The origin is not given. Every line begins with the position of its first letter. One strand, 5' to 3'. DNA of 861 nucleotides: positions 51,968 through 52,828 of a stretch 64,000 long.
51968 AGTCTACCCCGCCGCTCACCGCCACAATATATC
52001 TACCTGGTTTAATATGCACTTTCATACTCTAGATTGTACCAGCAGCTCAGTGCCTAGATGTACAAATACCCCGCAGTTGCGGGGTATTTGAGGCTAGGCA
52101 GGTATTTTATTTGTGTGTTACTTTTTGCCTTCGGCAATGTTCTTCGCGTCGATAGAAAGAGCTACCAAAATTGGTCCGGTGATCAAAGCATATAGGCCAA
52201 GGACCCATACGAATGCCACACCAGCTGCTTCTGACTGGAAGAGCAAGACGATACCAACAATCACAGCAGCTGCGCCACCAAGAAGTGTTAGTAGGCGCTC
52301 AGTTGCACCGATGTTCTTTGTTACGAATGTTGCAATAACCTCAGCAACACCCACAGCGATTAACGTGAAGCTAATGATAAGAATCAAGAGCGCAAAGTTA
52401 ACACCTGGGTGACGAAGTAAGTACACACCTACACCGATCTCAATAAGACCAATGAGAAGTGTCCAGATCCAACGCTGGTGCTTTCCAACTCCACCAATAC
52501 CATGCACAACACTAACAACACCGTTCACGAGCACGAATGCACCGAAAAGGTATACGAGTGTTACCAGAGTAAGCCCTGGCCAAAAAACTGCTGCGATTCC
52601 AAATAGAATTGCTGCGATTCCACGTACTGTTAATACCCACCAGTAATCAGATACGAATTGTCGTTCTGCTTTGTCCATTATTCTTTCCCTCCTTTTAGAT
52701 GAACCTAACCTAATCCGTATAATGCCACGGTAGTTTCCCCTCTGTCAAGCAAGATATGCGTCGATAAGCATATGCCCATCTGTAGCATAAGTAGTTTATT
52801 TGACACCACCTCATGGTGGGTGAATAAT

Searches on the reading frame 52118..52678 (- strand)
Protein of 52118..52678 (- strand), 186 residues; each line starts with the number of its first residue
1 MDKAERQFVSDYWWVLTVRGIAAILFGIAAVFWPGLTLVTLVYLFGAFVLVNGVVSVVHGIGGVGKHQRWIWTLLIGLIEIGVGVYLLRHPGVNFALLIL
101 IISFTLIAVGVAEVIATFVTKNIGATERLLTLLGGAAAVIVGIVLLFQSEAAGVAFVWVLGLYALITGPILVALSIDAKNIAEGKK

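Call 67: search_protein_families(library=pfam, proteins=[window:52118-52678:-], max_evalue=0.001)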
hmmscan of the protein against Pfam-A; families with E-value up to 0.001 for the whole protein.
window:52118-52678:- (186 aa): 1 family
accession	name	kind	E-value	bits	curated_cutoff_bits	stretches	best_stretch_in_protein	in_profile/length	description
PF03729.18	DUF308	-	2.6e-22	79.3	25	2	18-88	1-72/73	Short repeat of unknown function (DUF308)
